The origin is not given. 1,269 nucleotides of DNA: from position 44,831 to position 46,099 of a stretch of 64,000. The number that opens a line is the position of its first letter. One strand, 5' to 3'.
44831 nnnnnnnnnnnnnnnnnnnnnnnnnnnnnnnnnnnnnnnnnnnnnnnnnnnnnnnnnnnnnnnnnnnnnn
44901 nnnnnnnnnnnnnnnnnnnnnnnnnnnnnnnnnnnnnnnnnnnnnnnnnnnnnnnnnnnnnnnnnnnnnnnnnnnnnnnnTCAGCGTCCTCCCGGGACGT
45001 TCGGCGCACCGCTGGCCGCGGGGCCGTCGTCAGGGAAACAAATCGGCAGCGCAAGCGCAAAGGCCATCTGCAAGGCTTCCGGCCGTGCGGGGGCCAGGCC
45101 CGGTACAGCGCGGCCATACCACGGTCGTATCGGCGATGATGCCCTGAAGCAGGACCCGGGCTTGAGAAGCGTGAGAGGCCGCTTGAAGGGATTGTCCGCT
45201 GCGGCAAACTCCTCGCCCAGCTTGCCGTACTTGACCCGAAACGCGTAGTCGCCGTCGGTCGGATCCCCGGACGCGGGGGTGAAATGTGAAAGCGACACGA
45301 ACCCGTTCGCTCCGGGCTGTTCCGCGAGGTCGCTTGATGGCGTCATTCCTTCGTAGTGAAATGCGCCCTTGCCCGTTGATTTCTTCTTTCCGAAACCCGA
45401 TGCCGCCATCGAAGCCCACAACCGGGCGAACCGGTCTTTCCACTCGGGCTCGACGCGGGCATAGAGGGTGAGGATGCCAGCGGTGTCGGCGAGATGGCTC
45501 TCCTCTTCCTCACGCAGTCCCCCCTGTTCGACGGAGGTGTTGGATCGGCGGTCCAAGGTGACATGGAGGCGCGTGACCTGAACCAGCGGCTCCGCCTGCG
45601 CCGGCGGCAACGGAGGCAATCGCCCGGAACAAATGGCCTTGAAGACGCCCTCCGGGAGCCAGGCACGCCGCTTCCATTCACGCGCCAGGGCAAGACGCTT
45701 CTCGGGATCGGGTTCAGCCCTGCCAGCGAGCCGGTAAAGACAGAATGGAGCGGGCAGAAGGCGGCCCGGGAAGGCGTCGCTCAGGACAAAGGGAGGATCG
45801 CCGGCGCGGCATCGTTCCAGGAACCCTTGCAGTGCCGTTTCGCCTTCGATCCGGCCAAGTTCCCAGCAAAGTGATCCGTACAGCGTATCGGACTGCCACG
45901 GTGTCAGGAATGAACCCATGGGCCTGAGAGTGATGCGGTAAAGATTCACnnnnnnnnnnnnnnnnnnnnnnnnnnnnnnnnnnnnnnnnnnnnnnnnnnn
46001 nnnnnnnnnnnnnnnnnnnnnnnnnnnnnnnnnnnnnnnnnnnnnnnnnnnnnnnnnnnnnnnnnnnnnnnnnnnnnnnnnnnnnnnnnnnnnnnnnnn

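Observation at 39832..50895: Compact type III CRISPR-Cas: single Cas7 (Csm3) plus Csm4, no csm5, Csm2 with a Zn-ribbon extension, CARF-HEPN gene beyond the array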

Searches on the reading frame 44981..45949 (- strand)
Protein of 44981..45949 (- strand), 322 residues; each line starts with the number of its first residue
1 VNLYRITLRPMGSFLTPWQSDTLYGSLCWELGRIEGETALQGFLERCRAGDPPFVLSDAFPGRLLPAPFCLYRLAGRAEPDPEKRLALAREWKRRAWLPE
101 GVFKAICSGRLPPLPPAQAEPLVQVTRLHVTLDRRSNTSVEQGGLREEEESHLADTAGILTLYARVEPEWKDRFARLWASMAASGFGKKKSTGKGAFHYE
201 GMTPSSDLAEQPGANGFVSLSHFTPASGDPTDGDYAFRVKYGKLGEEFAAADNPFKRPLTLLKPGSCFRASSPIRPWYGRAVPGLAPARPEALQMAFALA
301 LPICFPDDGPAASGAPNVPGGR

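Call 5: search_protein_families(library=ncbifam, proteins=[window:44981-45949:-], max_evalue=0.01)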
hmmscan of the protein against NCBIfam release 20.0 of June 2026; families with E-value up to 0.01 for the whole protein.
window:44981-45949:- (322 aa): 1 family
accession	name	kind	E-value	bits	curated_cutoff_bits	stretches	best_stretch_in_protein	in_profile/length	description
TIGR01903.2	cas5_csm4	equivalog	1.2e-26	93.8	55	1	19-270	27-276/304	type III-A CRISPR-associated RAMP protein Csm4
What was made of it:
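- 44981..45949 (-): csm4 (Cas5), 322 aa. TIGR01903 at 94 bits against a cutoff of 55 (call 5).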

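Call 6: search_protein_families(library=pfam, proteins=[window:44981-45949:-], max_evalue=0.01)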
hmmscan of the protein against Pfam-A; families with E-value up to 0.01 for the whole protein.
window:44981-45949:- (322 aa): 0 families

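Call 39: find_homologous_proteins(query=window:44984-45949:-, max_evalue=0.00001)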
Query window:44984-45949:- (322 aa): 196 proteins with E <= 0.00001 among 8000 candidates; the best 120 are listed.
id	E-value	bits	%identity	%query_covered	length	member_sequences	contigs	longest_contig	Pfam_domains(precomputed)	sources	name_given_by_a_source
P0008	5.0e-211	718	100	97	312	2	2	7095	-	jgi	-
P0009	1.5e-119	417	62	95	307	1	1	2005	-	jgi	-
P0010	2.3e-115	403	60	96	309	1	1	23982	-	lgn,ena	-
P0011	6.9e-108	379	58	95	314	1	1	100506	-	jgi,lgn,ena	-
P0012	3.8e-97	344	50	95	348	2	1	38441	-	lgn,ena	-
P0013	2.2e-75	272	57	71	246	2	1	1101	-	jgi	jgi:CRISPR-associated protein Csm4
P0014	2.5e-68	249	43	94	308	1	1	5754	-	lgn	-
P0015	4.2e-68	248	41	95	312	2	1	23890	-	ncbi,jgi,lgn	jgi:CRISPR-associated protein Csm4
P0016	8.0e-67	244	44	95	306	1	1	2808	-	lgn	-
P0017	5.5e-65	238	42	96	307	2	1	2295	-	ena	-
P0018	5.5e-64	235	40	97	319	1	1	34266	-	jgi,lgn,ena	-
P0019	1.8e-63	233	42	95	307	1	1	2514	-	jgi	jgi:CRISPR-associated protein Csm4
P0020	3.9e-63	232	41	95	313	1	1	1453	-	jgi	jgi:CRISPR-associated protein Csm4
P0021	4.1e-63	232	42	94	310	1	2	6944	-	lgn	-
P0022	7.7e-63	231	42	94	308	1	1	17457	-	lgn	-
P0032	4.3e-58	215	41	94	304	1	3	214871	-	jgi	jgi:CRISPR-associated protein Csm4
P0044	4.8e-56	208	42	95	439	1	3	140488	-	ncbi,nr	ncbi:MAG: hypothetical protein L0Y72_10820 [Gemmataceae bacterium]|nr:hypothetical protein [Gemmatac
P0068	2.0e-54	203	43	88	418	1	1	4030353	-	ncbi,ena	-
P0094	2.2e-52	196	39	96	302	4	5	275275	-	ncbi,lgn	-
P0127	1.8e-47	180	39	94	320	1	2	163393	-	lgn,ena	-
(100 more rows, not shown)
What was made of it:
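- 44981..45949 (-): 196 homologue clusters found, many named Csm4 by JGI (call 39).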

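Call 40: find_encoding_contigs(protein=P0032, flank=9000, max_places=1)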
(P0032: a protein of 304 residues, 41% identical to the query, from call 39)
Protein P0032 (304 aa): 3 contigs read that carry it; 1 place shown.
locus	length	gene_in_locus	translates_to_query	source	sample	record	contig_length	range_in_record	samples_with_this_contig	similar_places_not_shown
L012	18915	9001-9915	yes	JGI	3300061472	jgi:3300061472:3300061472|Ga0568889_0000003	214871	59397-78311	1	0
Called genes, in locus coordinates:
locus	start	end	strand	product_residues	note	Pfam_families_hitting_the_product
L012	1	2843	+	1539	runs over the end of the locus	-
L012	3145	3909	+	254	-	-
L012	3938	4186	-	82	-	-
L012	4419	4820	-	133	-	-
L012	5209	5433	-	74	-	PF08279:HTH_11 (faint)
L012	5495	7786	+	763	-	PF18211:Csm1_B, PF22335:Cas10-Cmr2_palm2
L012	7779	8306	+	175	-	PF03750:Csm2_III-A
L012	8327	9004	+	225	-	PF03787:RAMPs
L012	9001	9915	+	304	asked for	-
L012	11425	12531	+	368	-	PF09651:Cas_APE2256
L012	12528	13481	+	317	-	PF27225:AF_1859_N, PF10040:CRISPR_Cas6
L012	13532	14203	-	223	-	PF22590:Cas3-like_C_2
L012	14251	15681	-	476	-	PF18019:Cas3_HD (weak), PF01966:HD, PF00270:DEAD, PF04851:ResIII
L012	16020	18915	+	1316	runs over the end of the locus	PF08126:Propeptide_C25, PF01364:Peptidase_C25, PF23743:Beta-prop_BBS7 (faint)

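Call 41: find_encoding_contigs(protein=P0044, flank=9000, max_places=1)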
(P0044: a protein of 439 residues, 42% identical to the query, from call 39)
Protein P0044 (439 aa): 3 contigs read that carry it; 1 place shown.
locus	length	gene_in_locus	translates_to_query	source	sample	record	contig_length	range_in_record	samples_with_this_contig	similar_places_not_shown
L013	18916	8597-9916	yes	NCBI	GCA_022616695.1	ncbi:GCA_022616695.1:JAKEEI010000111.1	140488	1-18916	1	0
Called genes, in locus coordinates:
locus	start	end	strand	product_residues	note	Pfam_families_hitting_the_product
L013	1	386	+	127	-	PF00202:Aminotran_3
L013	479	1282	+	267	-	-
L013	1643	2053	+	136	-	-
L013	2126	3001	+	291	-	PF07963:N_methyl (weak), PF07596:SBP_bac_10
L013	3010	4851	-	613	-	PF02225:PA (faint), PF04389:Peptidase_M28, PF01546:Peptidase_M20 (weak), PF00595:PDZ, PF13180:PDZ_2, PF17820:PDZ_6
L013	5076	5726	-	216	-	PF00696:AA_kinase (faint)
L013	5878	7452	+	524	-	PF18211:Csm1_B, PF22335:Cas10-Cmr2_palm2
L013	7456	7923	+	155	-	PF03750:Csm2_III-A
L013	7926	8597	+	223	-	PF03787:RAMPs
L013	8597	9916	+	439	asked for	-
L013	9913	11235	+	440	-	PF09670:Cas_Cas02710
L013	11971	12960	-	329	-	PF01968:Hydantoinase_A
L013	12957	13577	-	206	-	-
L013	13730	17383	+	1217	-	PF00069:Pkinase, PF03109:ABC1 (faint), PF07714:PK_Tyr_Ser-Thr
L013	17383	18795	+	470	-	-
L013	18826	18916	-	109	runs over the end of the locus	PF03079:ARD (weak), PF02311:AraC_binding, PF07883:Cupin_2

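Call 42: find_encoding_contigs(protein=P0094, flank=9000, max_places=1)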
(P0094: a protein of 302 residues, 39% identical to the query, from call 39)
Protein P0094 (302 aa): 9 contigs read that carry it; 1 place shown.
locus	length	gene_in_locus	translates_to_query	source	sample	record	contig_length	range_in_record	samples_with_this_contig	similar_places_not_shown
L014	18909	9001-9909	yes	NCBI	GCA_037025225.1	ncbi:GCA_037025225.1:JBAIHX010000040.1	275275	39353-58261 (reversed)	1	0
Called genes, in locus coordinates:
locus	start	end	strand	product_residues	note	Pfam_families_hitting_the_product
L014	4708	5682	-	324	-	PF27225:AF_1859_N, PF10040:CRISPR_Cas6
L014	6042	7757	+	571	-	PF18211:Csm1_B, PF22335:Cas10-Cmr2_palm2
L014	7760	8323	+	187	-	PF03750:Csm2_III-A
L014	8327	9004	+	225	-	PF03787:RAMPs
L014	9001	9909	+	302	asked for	-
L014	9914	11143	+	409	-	PF18145:SAVED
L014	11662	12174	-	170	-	-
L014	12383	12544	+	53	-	-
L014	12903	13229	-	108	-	-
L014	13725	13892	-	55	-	-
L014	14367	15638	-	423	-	PF00083:Sugar_tr, PF07690:MFS_1, PF00083:Sugar_tr (weak)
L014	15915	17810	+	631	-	PF00933:Glyco_hydro_3, PF01915:Glyco_hydro_3_C (weak)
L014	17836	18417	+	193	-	-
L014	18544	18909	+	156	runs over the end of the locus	PF12893:Lumazine_bd_2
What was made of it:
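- L012, L013 (Gemmataceae) and L014 (calls 40-42).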

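Call 68: find_encoding_contigs(protein=P0068, flank=9000, max_places=1)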
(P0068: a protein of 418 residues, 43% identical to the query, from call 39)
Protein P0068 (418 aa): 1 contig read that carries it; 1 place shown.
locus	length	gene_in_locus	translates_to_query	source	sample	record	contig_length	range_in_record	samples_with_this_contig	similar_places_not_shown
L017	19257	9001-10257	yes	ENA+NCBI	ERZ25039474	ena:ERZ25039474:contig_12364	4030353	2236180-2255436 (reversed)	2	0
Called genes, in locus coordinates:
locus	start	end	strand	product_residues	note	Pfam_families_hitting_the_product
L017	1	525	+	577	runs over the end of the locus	PF07238:PilZ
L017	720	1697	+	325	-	-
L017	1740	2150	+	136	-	PF20703:nSTAND1 (weak)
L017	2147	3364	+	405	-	PF20703:nSTAND1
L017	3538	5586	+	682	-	-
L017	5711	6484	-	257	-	-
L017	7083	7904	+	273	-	PF22335:Cas10-Cmr2_palm2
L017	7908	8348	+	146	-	PF03750:Csm2_III-A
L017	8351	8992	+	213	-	PF03787:RAMPs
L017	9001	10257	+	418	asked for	-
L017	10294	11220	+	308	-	PF13565:HTH_32, PF13592:HTH_33, PF13358:DDE_3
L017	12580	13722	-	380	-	PF13808:DDE_Tnp_1_assoc, PF01609:DDE_Tnp_1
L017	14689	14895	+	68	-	-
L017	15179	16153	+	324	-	PF00561:Abhydrolase_1, PF12146:Hydrolase_4, PF12697:Abhydrolase_6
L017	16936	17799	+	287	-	PF03050:DDE_Tnp_IS66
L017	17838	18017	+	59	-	-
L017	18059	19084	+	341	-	PF00069:Pkinase, PF01636:APH (weak), PF07714:PK_Tyr_Ser-Thr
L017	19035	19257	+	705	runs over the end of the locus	-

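Call 69: find_encoding_contigs(protein=P0127, flank=9000, max_places=1)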
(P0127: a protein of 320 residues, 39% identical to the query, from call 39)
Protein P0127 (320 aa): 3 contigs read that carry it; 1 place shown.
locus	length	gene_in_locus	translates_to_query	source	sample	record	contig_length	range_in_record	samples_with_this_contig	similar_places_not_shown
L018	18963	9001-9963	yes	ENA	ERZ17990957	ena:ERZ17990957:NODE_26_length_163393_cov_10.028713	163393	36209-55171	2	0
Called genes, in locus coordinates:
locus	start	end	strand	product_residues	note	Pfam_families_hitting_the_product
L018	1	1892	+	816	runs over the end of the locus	PF00403:HMA, PF00122:E1-E2_ATPase, PF00702:Hydrolase, PF08282:Hydrolase_3 (faint)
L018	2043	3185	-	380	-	PF07690:MFS_1, PF00083:Sugar_tr (weak), PF07690:MFS_1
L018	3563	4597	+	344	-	PF13280:WYL, PF25583:WCX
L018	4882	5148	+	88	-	-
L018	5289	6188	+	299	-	PF09609:Cas_GSU0054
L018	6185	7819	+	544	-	PF18211:Csm1_B, PF22335:Cas10-Cmr2_palm2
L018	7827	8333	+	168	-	PF03750:Csm2_III-A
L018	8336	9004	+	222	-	PF03787:RAMPs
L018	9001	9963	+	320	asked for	-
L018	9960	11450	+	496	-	PF22205:Csm6_6H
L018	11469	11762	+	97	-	-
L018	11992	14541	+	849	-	PF00270:DEAD, PF00271:Helicase_C, PF22590:Cas3-like_C_2, PF18019:Cas3_HD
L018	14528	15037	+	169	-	PF08843:AbiEii (weak)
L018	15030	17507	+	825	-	-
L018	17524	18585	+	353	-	PF09617:Cas_GSU0053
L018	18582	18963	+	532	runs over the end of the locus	-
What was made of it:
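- L017 and L018, the latter embedded in a type I locus (calls 68, 69).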

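Call 73: search_protein_families(library=pfam, proteins=[P0044], max_evalue=0.1)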
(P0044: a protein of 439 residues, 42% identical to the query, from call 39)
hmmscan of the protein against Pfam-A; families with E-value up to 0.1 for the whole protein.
P0044 (439 aa): 0 families

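Call 74: search_protein_families(library=padloc, proteins=[window:44981-45949:-], max_evalue=0.00001)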
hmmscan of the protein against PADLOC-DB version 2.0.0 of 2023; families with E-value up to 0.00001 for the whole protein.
window:44981-45949:- (322 aa): 4 families
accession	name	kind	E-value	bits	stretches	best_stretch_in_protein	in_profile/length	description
PDLC01494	Csm4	-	3e-68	228.5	1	1-305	1-295/297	"CAS-III-A,CAS-III-D; effector_G5"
PDLC01450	Csm4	-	2.8e-11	41.6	1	15-270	11-237/263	CAS-III-A; effector_G5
PDLC01276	Csm4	-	6.1e-11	40.5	1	13-267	9-239/268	CAS-III-A; effector_G5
PDLC01018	Csm4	-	7.3e-09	33.5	0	162-270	169-273/302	CRISPR type III-A/MTUBE-associated RAMP protein Csm4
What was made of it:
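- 44981..45949 (-): PADLOC PDLC01494 'Csm4; III-A, III-D' at 228 bits, full length (call 74).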

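Call 75: search_protein_families(library=padloc, proteins=[L013:5878-7452:+, L013:7456-7923:+, L013:8597-9916:+], max_evalue=0.00001)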
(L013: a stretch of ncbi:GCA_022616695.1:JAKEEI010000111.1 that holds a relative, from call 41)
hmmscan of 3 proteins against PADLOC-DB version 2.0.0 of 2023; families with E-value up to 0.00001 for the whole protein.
L013:5878-7452:+ (524 aa): 11 families
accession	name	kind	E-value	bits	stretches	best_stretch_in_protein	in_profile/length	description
PDLC01293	Cas10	-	1.7e-66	223.3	1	2-405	199-577/577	CAS-III; effector_LS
PDLC00916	Cas10a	-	2e-61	206.7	1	2-404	248-649/650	"CRISPR-associated protein Cas10/Csm1, subtype III-A/MTUBE"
PDLC01444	Cas10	-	1.7e-52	177.1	1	2-477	124-570/605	CAS-III; effector_LS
PDLC01739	Cas10a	-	1.5e-40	137.3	1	2-501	238-714/731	-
PDLC01292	Cas10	-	1.2e-16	59.2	1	100-412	129-387/387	CAS-III; effector_LS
PDLC01422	Cas10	-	1.3e-16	58.7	1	99-452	130-449/519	CAS-III; effector_LS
PDLC01529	Cas10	-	6e-14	50.2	1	265-410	187-329/370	CAS-III; effector_LS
PDLC00919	Cas10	-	2.7e-13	47.8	1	2-409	5-370/414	Cas10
PDLC02058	Cas10d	-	3.5e-09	34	1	274-410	170-301/441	-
PDLC00917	Cas10b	-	1.2e-08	32.3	1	336-404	433-509/510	"CRISPR-associated protein Cas10/Cmr2, subtype III-B"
PDLC02054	Cas10b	-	2.9e-07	27.7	1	274-412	273-402/537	-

L013:7456-7923:+ (155 aa): 3 families
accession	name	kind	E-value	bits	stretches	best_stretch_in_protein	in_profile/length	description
PDLC01612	Csm2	-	3.5e-07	29.3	1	36-144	6-96/101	CAS-III-A; effector_SS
PDLC01010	Csm2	-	2.8e-06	26.3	1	53-144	3-90/96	CRISPR type III-A/MTUBE-associated protein Csm2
PDLC01260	Csm2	-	2.9e-06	26.2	1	53-144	3-81/86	CAS-III-A; effector_SS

L013:8597-9916:+ (439 aa): 4 families
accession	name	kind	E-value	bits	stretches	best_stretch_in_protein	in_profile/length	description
PDLC01494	Csm4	-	3e-58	195.6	1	1-276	1-274/297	"CAS-III-A,CAS-III-D; effector_G5"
PDLC01450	Csm4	-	8.4e-09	33.5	1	18-263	14-236/263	CAS-III-A; effector_G5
PDLC01276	Csm4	-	2.6e-07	28.6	1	8-259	4-237/268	CAS-III-A; effector_G5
PDLC01018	Csm4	-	3.2e-07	28.1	1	18-224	17-233/302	CRISPR type III-A/MTUBE-associated RAMP protein Csm4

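Call 94: search_solved_structures(query=window:44984-45949:-, max_evalue=0.01)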
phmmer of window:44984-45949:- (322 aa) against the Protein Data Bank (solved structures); distinct sequences matched with E-value up to 0.01: 2.
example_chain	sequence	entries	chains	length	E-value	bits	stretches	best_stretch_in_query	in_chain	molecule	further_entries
9zs2_I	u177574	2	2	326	2.7e-16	62.9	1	5-306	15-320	CRISPR system Cms protein Csm4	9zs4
6iqw_E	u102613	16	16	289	8.2e-05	25.1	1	6-226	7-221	Csm4 | Uncharacterized protein Csm4 | Uncharacterized protein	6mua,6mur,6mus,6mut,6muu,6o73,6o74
